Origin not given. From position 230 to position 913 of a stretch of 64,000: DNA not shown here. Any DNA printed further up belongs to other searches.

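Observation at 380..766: Small single-TM protein at the head of the recombinase operon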

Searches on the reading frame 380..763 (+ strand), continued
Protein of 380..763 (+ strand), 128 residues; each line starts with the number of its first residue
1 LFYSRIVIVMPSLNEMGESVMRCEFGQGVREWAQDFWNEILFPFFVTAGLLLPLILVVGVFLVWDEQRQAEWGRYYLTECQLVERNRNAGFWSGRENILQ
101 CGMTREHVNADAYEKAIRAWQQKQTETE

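Call 46: search_dna_similar(query=P0021, collection=plasmids, mode=protein, max_evalue=0.001, max_rows=30, rows=spread)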
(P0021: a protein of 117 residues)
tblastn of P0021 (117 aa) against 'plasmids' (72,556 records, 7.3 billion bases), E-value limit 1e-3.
Records with a match: 2555; places in all: 3759; records where one place covers at least 80% of the query: 0.
Best place of each record, by identity: 60-80% 4; <60% 2551.
By first word of the organism name: Klebsiella 2338; Raoultella 58; Escherichia 57; Enterobacter 29; Providencia 26; Serratia 23; Citrobacter 10; Morganella 3; Proteus 3; uncultured 2; and 5 more.
By predicted mobility (MOB-suite, as given by PLSDB): conjugative 2454; non-mobilizable 95; mobilizable 6.
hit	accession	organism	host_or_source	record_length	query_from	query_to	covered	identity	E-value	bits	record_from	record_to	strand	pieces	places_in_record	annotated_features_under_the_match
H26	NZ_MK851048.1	Morganella morganii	Swine lymphonodus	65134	58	116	50%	64.4%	9e-18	84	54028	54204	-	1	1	hypothetical protein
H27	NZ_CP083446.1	Klebsiella pneumoniae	Homo sapiens,pure culture,secretion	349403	59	111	45%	49.1%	9e-11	64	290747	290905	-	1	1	hypothetical protein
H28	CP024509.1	Klebsiella pneumoniae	Homo sapiens,rectal swab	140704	51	114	55%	39.1%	1e-4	47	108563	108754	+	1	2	hypothetical protein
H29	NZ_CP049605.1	Klebsiella pneumoniae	Musca domestica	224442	53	116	55%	37.3%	2e-6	52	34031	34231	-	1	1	hypothetical protein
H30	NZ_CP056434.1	Klebsiella pneumoniae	culture,Wastewater influent sample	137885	66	114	42%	46.9%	8e-7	53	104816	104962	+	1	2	hypothetical protein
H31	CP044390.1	Klebsiella pneumoniae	Homo sapiens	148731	66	114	42%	46.9%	1e-6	52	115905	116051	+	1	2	hypothetical protein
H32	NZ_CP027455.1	Escherichia coli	Homo sapiens,stool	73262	54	112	50%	39.0%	3e-6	51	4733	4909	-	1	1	hypothetical protein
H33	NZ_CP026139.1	Klebsiella pneumoniae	Homo sapiens,bile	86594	53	112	51%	36.7%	1e-6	52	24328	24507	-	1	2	hypothetical protein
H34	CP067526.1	Klebsiella pneumoniae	Homo sapiens,respiratory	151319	53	112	51%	36.7%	1e-6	52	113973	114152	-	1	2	hypothetical protein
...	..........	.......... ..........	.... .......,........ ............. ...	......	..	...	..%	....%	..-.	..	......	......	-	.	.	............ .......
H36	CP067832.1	Klebsiella pneumoniae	Homo sapiens,blood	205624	53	112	51%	36.7%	1e-6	52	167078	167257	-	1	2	hypothetical protein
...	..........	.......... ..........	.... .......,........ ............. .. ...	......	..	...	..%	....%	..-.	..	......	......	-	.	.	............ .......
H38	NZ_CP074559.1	Klebsiella pneumoniae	Homo sapiens,urine cc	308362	53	112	51%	36.7%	1e-6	52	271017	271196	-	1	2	hypothetical protein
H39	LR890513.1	Klebsiella pneumoniae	Homo sapiens,rectal swab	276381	66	109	38%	50.0%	2e-6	52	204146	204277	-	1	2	none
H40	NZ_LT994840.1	Klebsiella pneumoniae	Homo sapiens,urine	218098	53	116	55%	34.3%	2e-5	49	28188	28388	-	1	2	hypothetical protein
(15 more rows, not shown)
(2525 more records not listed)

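Call 47: search_dna_similar(query=P0016, collection=plasmids, mode=protein, max_evalue=0.001, max_rows=30, rows=spread)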
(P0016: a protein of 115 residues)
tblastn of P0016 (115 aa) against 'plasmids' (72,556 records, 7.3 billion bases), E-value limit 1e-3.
Records with a match: 1673; places in all: 2249; records where one place covers at least 80% of the query: 6.
Best place of each record, by identity: 90-95% 1; 80-90% 8; 60-80% 14; <60% 1650.
By first word of the organism name: Klebsiella 1506; Raoultella 44; Escherichia 44; Providencia 27; Enterobacter 26; Serratia 8; Citrobacter 7; Morganella 3; Proteus 2; uncultured 2; and 4 more.
By predicted mobility (MOB-suite, as given by PLSDB): conjugative 1588; non-mobilizable 80; mobilizable 5.
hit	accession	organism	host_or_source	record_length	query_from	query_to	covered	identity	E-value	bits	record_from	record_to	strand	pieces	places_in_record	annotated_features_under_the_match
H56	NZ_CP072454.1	Providencia sp. R33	rabbit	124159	1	115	100%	90.4%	2e-55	191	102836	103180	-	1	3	hypothetical protein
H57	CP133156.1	Klebsiella variicola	waste water treatment plant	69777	50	109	52%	42.6%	3e-10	63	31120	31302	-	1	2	hypothetical protein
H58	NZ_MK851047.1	Actinobacillus pleuropneumoniae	Swine,Swine lymphonodus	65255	60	114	48%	45.5%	3e-8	57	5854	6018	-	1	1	hypothetical protein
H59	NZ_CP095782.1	Klebsiella pneumoniae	Homo sapiens,venous catheter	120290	50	111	54%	39.7%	2e-9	61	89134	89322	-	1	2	hypothetical protein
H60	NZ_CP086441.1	Klebsiella pneumoniae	Homo sapiens,stool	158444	50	111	54%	39.7%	2e-9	61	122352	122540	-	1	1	hypothetical protein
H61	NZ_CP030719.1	Klebsiella pneumoniae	Homo sapiens,feces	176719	50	111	54%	39.7%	2e-9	61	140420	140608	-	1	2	hypothetical protein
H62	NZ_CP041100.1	Klebsiella pneumoniae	Swine,Rectal swab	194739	50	111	54%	39.7%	2e-9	61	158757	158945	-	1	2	hypothetical protein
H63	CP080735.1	Klebsiella pneumoniae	Homo sapiens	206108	50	111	54%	39.7%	2e-9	61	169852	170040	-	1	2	none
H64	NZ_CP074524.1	Klebsiella pneumoniae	Homo sapiens,urine, clean catch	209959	50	111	54%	39.7%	2e-9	61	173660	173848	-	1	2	hypothetical protein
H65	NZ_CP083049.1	Klebsiella pneumoniae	Homo sapiens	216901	50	111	54%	39.7%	2e-9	61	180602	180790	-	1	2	hypothetical protein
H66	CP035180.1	Klebsiella pneumoniae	Homo sapiens,blood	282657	50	111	54%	39.7%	2e-9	61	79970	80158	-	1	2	hypothetical protein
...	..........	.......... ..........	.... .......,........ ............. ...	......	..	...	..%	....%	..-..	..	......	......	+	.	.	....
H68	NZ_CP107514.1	Klebsiella pneumoniae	Homo sapiens,sputum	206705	62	111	43%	48.0%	8e-10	61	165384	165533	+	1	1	hypothetical protein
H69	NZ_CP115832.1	Klebsiella pneumoniae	Homo sapiens,Culture,Caecal effluent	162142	62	111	43%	48.0%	2e-9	61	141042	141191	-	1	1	hypothetical protein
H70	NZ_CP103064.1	Klebsiella pneumoniae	cell culture,urine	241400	61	110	43%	48.0%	2e-9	60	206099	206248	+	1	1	hypothetical protein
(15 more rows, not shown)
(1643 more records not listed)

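Call 48: get_annotated_region(hit=H60, flank=7000)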
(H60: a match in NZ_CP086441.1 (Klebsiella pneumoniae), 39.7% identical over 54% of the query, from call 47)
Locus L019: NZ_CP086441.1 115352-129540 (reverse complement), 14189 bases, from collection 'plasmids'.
description: Klebsiella pneumoniae strain AE-2247421-T5-MAC plasmid p2247421-T5-MAC_2, complete sequence
organism: Klebsiella pneumoniae (NCBI taxid 573)
taxonomy: Bacteria; Pseudomonadota; Gammaproteobacteria; Enterobacterales; Enterobacteriaceae; Klebsiella; Klebsiella pneumoniae
host: -; source: Homo sapiens,stool; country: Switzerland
typing (MOB-suite, as given by PLSDB): conjugative; replicon IncFIB; relaxase MOBF,MOBF; mating-pair formation MPF_F
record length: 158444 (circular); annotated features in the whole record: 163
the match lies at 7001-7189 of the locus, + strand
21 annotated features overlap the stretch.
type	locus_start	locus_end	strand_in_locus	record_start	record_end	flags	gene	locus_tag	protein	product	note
CDS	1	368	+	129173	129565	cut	traM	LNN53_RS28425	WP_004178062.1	conjugal transfer relaxosome DNA-binding protein TraM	-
CDS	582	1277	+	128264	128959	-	-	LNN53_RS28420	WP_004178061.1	transcriptional regulator TraJ family protein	-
CDS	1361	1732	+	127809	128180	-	-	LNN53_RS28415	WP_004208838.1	TraY domain-containing protein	-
CDS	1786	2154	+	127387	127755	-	traA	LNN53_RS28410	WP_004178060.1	type IV conjugative transfer system pilin TraA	-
CDS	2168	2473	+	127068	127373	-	traL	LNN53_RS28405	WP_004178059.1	type IV conjugative transfer system protein TraL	-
CDS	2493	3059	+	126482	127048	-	traE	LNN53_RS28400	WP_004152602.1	type IV conjugative transfer system protein TraE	-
CDS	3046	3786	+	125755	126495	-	traK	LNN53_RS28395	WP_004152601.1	type-F conjugative transfer system secretin TraK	-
CDS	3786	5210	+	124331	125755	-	traB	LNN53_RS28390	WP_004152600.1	F-type conjugal transfer pilus assembly protein TraB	-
CDS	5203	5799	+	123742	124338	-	traP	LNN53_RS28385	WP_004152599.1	conjugal transfer pilus-stabilizing protein TraP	-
CDS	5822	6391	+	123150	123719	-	traV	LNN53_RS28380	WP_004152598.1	type IV conjugative transfer system lipoprotein TraV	-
CDS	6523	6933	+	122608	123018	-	-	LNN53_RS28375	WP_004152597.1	lipase chaperone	-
CDS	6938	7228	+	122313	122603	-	-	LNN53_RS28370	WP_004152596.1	hypothetical protein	-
CDS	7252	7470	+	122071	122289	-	-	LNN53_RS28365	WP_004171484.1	hypothetical protein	-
CDS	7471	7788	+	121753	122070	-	-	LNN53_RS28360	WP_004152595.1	hypothetical protein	-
CDS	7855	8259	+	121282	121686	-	-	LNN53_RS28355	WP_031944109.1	hypothetical protein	-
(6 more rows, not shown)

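Call 49: get_annotated_region(hit=H33, flank=7000)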
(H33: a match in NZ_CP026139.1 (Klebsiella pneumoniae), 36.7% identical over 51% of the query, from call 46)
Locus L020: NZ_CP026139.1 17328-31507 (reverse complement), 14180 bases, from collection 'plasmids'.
description: Klebsiella pneumoniae strain F77 plasmid pF77_3, complete sequence
organism: Klebsiella pneumoniae (NCBI taxid 573)
taxonomy: Bacteria; Pseudomonadota; Gammaproteobacteria; Enterobacterales; Enterobacteriaceae; Klebsiella; Klebsiella pneumoniae
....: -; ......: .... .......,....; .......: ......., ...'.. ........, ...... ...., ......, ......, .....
typing (MOB-suite, as given by PLSDB): conjugative; replicon IncFIB,IncFII,rep_cluster_2183; relaxase MOBF,MOBF; mating-pair formation MPF_F
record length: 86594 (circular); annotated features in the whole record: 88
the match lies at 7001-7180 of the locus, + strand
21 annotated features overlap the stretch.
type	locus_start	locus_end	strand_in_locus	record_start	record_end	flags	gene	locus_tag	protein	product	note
CDS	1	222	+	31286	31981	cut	-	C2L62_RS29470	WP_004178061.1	transcriptional regulator TraJ family protein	-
CDS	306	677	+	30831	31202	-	-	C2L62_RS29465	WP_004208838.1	TraY domain-containing protein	-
CDS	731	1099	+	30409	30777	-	traA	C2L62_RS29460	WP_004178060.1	type IV conjugative transfer system pilin TraA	-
CDS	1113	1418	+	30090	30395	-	traL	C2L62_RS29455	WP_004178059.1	type IV conjugative transfer system protein TraL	-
CDS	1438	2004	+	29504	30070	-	traE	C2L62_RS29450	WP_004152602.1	type IV conjugative transfer system protein TraE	-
CDS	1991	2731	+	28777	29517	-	traK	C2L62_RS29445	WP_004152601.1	type-F conjugative transfer system secretin TraK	-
CDS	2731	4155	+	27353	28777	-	traB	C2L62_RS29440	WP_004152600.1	F-type conjugal transfer pilus assembly protein TraB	-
CDS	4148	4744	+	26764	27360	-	traP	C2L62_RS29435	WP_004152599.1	conjugal transfer pilus-stabilizing protein TraP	-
CDS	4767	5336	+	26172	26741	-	traV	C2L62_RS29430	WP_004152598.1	type IV conjugative transfer system lipoprotein TraV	-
CDS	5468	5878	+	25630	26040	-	-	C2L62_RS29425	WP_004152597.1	lipase chaperone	-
CDS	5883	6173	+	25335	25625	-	-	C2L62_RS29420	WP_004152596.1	hypothetical protein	-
CDS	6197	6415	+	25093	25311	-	-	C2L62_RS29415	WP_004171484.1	hypothetical protein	-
CDS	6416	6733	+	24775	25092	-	-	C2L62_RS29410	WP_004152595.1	hypothetical protein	-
CDS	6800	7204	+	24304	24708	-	-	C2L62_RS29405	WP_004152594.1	hypothetical protein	-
CDS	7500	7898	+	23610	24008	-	-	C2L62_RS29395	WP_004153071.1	hypothetical protein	-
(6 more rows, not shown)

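Call 50: find_homologous_proteins(query=A4, max_evalue=0.001)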
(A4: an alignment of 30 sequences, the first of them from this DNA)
Query A4 (30 sequences) (108 aa, profile of the alignment): 24 proteins with E <= 0.001 among 2558 candidates.
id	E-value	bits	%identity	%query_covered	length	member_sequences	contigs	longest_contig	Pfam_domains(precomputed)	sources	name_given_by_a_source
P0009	2.7e-26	110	63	100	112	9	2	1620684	-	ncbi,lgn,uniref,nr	ncbi:hypothetical protein ISO70_00155 [Morganella morganii subsp. morganii]|uniref:hypothetical prot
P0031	7.2e-26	108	31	54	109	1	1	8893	-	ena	-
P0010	1.3e-25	107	60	100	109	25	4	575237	-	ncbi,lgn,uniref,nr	ncbi:hypothetical protein [Escherichia coli]|uniref:hypothetical protein n=1 Tax=Escherichia coli Ta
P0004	1.3e-25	107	73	100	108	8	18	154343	-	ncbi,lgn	-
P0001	2.7e-25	106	99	100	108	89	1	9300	-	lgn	-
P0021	3.4e-25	106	34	52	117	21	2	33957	-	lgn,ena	-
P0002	5.0e-25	106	89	100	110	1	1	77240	-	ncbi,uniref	ncbi:hypothetical protein [Proteus mirabilis]|uniref:hypothetical protein n=1 Tax=Proteus mirabilis 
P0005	5.3e-25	105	73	100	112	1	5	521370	-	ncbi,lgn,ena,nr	ncbi:TPA: hypothetical protein SMP82_000082 [Proteus mirabilis]|nr:hypothetical protein [Proteus mir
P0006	7.0e-25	105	73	100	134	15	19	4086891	-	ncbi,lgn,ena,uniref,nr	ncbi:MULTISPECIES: hypothetical protein [Enterobacterales]|uniref:hypothetical protein n=1 Tax=Enter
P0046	1.3e-24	104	34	57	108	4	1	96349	-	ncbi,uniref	ncbi:hypothetical protein ACGTI2_21015 (plasmid) [Morganella morganii]|uniref:hypothetical protein n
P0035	1.5e-24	104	30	82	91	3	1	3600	-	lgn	-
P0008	1.7e-24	104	76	81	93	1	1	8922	-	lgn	-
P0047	1.9e-24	104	29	78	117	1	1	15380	-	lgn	-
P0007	3.0e-23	100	66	100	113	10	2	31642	-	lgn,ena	-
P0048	8.2e-23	98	29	76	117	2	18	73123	-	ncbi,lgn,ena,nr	ncbi:TPA: hypothetical protein RG419_003136 [Morganella morganii]|nr:hypothetical protein [Morganell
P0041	1.8e-20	91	30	59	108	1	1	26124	-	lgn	-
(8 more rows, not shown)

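Call 63: search_protein_families(library=ncbifam, alignment_id=A4, max_evalue=0.1)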
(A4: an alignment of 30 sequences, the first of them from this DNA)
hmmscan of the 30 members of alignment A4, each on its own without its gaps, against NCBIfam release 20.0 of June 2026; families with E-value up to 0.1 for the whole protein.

A. member 1, seq(108 aa): 0 families

B. families by the number of members that match (of 30 scanned): 7 families
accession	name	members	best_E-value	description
NF040856.1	FexB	1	0.0072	chloramphenicol/florfenicol efflux MFS transporter FexB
NF005607.0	PRK07353.1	1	0.011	F0F1 ATP synthase subunit B'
NF011728.1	PRK15181.1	1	0.015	Vi polysaccharide biosynthesis UDP-N-acetylglucosaminuronic acid C-4 epimerase TviC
NF050117.1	aa3_CtaC_Actin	1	0.016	aa3-type cytochrome oxidase subunit II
NF010318.0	PRK13755.1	1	0.055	organomercurial transporter MerC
NF004729.0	PRK06073.1-5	1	0.071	NADH dehydrogenase subunit A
NF033567.1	act_recrut_TARP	1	0.088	type III secretion system actin-recruiting effector Tarp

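Call 64: search_protein_families(library=phrogs, alignment_id=A4, max_evalue=0.01)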
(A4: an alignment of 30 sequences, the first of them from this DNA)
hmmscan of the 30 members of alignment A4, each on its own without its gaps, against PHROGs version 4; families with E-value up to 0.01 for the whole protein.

A. member 1, seq(108 aa): 0 families

B. families by the number of members that match (of 30 scanned): 2 families
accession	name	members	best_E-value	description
phrog_19594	-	1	0.0039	-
phrog_20187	-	1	0.0043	-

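Call 65: search_protein_families(library=padloc, alignment_id=A4, max_evalue=0.01)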
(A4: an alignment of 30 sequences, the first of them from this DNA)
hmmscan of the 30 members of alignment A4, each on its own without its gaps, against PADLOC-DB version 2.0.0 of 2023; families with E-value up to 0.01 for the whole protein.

A. member 1, seq(108 aa): 0 families

B. families by the number of members that match (of 30 scanned): 2 families
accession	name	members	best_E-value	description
PDLC00678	Effector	1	0.0031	2TM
PDLC02974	WH_III-A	1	0.0036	-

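Call 66: search_solved_structures(query=A4, max_evalue=1)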
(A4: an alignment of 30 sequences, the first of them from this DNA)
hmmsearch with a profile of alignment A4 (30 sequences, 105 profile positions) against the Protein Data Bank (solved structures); distinct sequences matched with E-value up to 1: 6.
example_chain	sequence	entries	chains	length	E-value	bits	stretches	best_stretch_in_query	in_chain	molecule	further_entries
7obi_A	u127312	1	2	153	0.0072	19.7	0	85-101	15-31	CTPR-rv4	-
6eh1_B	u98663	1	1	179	0.086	16.3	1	68-91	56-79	structural protein VP2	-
6egx_B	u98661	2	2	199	0.1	16.1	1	68-91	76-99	structural protein VP2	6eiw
5lsf_B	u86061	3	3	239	0.13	15.7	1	68-91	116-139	VP2 | structural protein VP2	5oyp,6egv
8ump_A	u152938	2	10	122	0.32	14.4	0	85-101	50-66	T33-ml35-redesigned-TPR-domain-fold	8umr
9gzg_A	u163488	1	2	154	0.55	13.7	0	86-101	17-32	Engineered CTPR protein with glutamic acids for conductivity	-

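Call 67: search_dna_similar(query=window:440-763:+, collection=plasmids, mode=protein, max_evalue=0.001, max_rows=25)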
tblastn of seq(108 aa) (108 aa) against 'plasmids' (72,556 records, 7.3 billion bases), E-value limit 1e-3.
Records with a match: 97; places in all: 99; records where one place covers at least 80% of the query: 0.
Best place of each record, by identity: <60% 97.
By first word of the organism name: Klebsiella 61; Providencia 23; Raoultella 6; Citrobacter 3; Morganella 2; Enterobacter 2.
By predicted mobility (MOB-suite, as given by PLSDB): conjugative 75; non-mobilizable 22.
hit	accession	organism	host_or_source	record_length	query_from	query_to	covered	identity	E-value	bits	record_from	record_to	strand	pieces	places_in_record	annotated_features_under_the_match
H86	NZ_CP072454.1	Providencia sp. R33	rabbit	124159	45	105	56%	39.3%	6e-8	56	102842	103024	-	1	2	hypothetical protein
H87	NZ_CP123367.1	Providencia rettgeri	Homo sapiens,screening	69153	45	106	57%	35.5%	3e-6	51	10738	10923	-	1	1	hypothetical protein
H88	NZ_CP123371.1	Providencia rettgeri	Homo sapiens,urine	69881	45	106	57%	35.5%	3e-6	51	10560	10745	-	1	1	hypothetical protein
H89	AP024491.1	Providencia vermicola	Homo sapiens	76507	45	106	57%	35.5%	3e-6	51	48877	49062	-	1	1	hypothetical protein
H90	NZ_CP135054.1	Providencia hangzhouensis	Homo sapiens,clinical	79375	45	106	57%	35.5%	3e-6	51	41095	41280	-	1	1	hypothetical protein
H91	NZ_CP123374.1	Providencia rettgeri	Homo sapiens,Catheter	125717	45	106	57%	35.5%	3e-6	51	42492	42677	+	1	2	hypothetical protein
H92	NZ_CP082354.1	Providencia rettgeri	soil suspension,soil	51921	45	106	57%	35.5%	5e-6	50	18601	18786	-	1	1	hypothetical protein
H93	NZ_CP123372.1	Providencia rettgeri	Homo sapiens,urine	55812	45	106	57%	35.5%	5e-6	50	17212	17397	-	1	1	hypothetical protein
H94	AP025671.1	Providencia rettgeri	Homo sapiens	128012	45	106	57%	35.5%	5e-6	50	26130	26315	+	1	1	hypothetical protein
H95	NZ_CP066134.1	Morganella morganii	whole organism,cheese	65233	46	107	57%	35.5%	7e-4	44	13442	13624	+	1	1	hypothetical protein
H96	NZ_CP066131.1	Morganella morganii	whole organism,cheese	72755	46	107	57%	35.5%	7e-4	44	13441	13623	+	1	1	hypothetical protein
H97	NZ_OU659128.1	Providencia alcalifaciens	Canis lupus familiaris,intestine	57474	53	101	45%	44.9%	9e-7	52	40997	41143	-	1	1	hypothetical protein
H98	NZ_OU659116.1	Providencia alcalifaciens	Canis lupus familiaris,intestine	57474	53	101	45%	44.9%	9e-7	52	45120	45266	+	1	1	hypothetical protein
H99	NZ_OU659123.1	Providencia alcalifaciens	Canis lupus familiaris,intestine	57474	53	101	45%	44.9%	9e-7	52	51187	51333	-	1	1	hypothetical protein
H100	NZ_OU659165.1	Providencia alcalifaciens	Canis lupus familiaris,intestine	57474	53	101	45%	44.9%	9e-7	52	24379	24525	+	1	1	hypothetical protein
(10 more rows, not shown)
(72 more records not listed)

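Call 68: get_annotated_region(hit=H87, flank=7000)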
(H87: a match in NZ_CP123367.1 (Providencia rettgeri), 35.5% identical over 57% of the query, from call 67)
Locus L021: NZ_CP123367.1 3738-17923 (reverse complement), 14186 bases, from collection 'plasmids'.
description: Providencia rettgeri strain PreM15793 plasmid p15793B_69, complete sequence
organism: Providencia rettgeri (NCBI taxid 587)
taxonomy: Bacteria; Pseudomonadota; Gammaproteobacteria; Enterobacterales; Morganellaceae; Providencia; Providencia rettgeri
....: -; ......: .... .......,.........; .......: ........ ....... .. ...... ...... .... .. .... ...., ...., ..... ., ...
typing (MOB-suite, as given by PLSDB): non-mobilizable; replicon rep_cluster_1220
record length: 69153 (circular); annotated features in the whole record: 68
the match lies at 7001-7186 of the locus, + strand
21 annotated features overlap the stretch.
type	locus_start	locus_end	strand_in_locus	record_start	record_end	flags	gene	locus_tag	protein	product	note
CDS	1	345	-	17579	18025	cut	-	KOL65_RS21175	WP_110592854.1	transglycosylase SLT domain-containing protein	-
CDS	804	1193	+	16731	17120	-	-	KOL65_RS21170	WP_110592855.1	relaxosome protein TraM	-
CDS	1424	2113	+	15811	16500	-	-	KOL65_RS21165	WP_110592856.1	LuxR C-terminal-related transcriptional regulator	GO:0006355 - regulation of DNA-templated transcription [Evidence IEA]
CDS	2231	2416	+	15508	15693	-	-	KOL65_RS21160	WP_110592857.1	TraY domain-containing protein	-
CDS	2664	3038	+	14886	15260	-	-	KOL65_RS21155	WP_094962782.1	type IV conjugative transfer system pilin TraA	-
CDS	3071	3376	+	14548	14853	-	traL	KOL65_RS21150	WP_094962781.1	type IV conjugative transfer system protein TraL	-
CDS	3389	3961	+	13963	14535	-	traE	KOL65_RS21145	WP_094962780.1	type IV conjugative transfer system protein TraE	-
CDS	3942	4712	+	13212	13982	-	traK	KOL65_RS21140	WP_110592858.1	type-F conjugative transfer system secretin TraK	-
CDS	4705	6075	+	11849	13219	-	-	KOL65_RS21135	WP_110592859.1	TrbI/VirB10 family protein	-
CDS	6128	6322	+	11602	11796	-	-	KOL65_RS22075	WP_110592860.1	hypothetical protein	-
CDS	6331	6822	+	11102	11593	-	rfaH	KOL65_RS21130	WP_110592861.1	transcription/translation regulatory transformer protein RfaH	GO:0006355 - regulation of DNA-templated transcription [Evidence IEA]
CDS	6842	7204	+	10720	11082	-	-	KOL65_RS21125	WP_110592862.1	hypothetical protein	-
CDS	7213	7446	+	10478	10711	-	-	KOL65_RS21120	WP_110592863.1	hypothetical protein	-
CDS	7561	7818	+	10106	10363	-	-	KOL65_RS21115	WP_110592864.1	hypothetical protein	-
CDS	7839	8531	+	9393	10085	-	-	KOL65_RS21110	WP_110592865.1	GNAT family N-acetyltransferase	-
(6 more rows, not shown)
